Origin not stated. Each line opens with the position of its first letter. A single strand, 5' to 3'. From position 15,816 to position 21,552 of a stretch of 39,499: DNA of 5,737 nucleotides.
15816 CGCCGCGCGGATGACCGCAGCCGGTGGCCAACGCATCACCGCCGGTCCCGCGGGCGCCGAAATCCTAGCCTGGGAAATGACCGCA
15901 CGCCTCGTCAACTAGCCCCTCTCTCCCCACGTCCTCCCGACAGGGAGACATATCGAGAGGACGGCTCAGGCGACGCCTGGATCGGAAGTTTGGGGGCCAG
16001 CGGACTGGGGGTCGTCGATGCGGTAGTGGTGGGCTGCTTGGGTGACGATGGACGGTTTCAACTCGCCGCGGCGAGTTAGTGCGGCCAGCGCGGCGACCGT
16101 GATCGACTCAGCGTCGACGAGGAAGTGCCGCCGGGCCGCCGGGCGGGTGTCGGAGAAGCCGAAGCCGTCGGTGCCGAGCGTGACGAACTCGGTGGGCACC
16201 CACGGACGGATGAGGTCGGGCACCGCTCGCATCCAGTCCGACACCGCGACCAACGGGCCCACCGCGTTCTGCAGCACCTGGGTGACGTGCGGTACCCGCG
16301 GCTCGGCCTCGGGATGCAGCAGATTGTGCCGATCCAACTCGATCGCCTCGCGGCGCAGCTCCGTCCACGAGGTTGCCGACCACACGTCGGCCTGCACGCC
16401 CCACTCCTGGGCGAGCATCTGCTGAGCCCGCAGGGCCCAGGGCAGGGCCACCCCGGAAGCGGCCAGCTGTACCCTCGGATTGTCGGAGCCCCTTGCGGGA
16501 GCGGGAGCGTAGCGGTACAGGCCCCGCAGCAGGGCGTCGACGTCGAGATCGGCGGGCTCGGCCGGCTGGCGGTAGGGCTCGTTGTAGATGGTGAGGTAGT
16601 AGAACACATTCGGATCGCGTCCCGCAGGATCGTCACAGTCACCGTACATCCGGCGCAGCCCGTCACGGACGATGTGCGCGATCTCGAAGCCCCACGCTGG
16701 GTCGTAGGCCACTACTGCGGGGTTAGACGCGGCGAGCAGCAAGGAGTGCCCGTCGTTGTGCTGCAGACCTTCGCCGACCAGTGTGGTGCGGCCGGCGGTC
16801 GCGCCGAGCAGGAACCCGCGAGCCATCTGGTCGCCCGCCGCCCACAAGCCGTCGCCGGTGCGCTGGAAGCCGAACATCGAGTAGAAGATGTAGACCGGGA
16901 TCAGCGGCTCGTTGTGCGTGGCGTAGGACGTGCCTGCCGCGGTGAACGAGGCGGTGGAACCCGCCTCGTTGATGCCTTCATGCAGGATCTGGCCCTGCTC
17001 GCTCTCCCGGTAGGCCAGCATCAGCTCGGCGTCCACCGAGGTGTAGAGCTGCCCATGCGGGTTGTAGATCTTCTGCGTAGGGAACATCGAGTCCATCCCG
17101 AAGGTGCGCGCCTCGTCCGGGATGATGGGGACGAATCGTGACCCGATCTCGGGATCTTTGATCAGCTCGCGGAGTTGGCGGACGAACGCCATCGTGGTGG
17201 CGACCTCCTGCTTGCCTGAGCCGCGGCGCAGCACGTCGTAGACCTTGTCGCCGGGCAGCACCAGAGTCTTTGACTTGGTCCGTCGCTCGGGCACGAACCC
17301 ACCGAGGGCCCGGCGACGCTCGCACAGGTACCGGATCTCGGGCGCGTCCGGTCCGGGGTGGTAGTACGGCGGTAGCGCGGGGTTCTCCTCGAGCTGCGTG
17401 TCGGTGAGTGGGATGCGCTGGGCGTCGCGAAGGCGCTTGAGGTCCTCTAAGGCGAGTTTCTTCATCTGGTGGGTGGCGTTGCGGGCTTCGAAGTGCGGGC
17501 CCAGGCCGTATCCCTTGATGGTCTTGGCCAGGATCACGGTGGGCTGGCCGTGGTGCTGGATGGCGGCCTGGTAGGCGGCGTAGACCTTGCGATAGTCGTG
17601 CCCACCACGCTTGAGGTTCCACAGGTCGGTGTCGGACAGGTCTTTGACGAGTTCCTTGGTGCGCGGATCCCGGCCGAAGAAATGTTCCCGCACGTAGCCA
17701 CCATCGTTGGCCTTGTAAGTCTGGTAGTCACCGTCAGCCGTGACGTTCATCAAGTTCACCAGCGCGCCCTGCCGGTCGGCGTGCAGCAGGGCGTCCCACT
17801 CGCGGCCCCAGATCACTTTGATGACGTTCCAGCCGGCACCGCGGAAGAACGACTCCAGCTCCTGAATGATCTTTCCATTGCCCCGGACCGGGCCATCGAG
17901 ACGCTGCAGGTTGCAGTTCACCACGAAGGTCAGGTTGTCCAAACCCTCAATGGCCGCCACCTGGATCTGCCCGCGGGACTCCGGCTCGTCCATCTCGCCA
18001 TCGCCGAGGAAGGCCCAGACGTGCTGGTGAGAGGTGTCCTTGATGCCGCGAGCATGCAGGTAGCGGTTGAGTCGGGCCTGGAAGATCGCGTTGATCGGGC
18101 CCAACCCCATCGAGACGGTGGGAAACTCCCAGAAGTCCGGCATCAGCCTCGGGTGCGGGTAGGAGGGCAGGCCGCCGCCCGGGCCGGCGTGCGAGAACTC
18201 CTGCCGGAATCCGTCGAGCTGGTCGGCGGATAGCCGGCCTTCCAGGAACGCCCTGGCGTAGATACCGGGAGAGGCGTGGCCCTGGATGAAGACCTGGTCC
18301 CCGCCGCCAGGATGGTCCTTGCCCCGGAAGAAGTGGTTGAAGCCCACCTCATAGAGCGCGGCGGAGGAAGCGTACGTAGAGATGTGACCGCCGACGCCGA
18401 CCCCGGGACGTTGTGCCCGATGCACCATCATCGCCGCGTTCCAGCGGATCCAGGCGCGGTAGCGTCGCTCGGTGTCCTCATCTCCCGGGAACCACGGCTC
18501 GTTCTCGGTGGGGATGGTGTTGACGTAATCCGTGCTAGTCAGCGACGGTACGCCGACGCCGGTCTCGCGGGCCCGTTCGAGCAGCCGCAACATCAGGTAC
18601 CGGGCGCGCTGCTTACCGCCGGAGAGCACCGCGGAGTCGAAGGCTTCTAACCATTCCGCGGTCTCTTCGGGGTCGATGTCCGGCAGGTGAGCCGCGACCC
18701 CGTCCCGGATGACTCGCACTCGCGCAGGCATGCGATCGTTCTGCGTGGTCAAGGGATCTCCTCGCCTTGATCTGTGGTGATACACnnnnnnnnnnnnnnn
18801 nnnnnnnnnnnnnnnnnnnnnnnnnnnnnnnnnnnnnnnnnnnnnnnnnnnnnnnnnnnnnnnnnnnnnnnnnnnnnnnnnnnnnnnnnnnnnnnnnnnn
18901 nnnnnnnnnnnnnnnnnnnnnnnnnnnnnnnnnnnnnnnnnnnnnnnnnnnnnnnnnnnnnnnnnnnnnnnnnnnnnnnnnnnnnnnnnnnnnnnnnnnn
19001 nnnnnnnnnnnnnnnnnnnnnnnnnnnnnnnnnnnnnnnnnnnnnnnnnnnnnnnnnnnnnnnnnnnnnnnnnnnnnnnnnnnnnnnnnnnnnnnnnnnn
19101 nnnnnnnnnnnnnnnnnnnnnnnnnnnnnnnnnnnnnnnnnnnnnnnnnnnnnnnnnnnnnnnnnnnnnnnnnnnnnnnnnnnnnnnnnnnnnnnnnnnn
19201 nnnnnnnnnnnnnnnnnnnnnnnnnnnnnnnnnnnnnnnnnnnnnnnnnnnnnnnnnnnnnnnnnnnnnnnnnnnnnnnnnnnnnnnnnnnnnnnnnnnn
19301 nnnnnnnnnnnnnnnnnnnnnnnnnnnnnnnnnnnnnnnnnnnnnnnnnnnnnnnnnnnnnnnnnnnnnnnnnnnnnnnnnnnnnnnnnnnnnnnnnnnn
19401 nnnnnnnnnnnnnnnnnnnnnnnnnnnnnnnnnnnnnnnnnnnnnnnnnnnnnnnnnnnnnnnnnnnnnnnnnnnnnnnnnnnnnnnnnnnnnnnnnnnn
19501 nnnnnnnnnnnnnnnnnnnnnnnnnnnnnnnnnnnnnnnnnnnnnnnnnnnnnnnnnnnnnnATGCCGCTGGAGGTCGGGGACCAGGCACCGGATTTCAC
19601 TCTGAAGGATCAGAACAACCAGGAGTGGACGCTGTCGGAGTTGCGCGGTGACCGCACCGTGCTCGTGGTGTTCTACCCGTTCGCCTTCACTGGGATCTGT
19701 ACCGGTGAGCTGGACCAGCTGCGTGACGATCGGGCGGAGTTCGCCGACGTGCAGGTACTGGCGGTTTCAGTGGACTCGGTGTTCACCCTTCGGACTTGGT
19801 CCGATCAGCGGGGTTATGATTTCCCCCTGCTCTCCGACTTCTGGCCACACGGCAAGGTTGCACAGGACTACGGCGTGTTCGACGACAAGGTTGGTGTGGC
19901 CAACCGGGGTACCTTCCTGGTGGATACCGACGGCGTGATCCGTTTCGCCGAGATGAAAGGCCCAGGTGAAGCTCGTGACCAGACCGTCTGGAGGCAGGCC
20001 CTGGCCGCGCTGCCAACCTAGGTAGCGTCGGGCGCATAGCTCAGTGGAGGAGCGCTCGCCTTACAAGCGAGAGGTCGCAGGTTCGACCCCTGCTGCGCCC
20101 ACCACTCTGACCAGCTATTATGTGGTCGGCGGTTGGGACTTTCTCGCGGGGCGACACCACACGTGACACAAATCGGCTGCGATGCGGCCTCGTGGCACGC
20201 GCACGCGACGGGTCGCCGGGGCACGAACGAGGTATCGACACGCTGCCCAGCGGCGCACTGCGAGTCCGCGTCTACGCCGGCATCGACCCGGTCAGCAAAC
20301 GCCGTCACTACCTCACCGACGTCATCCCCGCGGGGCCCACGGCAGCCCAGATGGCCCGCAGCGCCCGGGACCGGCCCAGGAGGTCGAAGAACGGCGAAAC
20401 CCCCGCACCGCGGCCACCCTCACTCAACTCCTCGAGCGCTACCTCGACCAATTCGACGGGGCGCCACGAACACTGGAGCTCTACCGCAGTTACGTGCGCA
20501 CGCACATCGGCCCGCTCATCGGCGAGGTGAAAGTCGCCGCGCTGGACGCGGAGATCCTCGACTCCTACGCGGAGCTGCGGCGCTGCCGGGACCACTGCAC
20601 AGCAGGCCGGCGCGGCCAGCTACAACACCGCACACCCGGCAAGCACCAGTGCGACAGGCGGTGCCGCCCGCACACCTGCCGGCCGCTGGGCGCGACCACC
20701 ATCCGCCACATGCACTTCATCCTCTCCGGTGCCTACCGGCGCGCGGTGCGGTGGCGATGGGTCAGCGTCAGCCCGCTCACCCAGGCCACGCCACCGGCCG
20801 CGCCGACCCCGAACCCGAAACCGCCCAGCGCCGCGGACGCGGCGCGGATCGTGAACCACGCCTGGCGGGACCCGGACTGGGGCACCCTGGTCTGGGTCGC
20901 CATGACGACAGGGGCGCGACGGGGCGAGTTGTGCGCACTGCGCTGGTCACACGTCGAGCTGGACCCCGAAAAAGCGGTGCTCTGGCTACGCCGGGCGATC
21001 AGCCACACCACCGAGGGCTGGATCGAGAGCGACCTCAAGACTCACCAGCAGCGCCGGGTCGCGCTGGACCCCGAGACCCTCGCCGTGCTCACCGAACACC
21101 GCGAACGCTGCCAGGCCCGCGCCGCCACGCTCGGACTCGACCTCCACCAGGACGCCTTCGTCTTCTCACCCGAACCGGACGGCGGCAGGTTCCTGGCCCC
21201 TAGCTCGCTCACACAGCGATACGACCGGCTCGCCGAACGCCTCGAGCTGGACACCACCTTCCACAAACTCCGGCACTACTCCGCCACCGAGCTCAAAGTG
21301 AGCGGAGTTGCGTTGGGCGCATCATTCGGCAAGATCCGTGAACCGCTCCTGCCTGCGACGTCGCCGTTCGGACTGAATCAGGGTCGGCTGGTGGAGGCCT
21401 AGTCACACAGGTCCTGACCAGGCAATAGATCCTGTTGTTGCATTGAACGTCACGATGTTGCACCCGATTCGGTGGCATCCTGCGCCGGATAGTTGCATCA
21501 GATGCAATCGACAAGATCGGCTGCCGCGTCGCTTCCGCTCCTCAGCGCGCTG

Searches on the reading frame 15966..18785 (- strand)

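Call 74: search_protein_families(library=pfam, proteins=[window:15966-18785:-], max_evalue=0.0001)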
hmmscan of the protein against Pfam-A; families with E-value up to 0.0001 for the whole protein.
window:15966-18785:- (939 aa): 3 families
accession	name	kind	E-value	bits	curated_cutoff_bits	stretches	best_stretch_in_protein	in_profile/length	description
PF17831.6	PDH_E1_M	-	4.9e-81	271.9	23.2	1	513-741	8-229/229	Pyruvate dehydrogenase E1 component middle domain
PF22613.1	Transketolase_C_1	-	9e-21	74.6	27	1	756-890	2-112/113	Transketolase-like TK C-terminal domain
PF00456.26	Transketolase_N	-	5e-14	52.5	22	1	165-334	59-223/334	Transketolase, thiamine diphosphate binding domain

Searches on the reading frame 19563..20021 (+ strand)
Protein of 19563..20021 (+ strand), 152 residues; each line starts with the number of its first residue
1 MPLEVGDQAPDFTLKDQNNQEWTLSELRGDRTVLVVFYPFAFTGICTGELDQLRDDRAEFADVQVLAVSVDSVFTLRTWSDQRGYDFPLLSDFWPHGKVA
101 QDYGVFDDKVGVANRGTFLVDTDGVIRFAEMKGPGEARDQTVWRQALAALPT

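Call 75: search_protein_families(library=pfam, proteins=[window:19563-20021:+], max_evalue=0.0001)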
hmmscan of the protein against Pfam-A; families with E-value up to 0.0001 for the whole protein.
window:19563-20021:+ (152 aa): 2 families
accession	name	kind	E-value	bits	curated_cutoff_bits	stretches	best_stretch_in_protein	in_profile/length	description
PF00578.27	AhpC-TSA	-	8.6e-37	126.3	26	1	5-128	1-123/124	AhpC/TSA family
PF08534.16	Redoxin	-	2.2e-20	73.4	26.6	1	5-131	2-133/148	Redoxin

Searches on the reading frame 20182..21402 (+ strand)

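Call 37: search_protein_families(library=pfam, proteins=[window:20182-21402:+], max_evalue=0.01)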
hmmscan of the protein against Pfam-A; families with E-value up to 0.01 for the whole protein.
window:20182-21402:+ (406 aa): 1 family
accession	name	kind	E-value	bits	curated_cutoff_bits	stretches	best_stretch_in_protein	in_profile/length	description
PF00589.27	Phage_integrase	-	1.7e-10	41.4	27.1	1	237-376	28-145/172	Phage integrase family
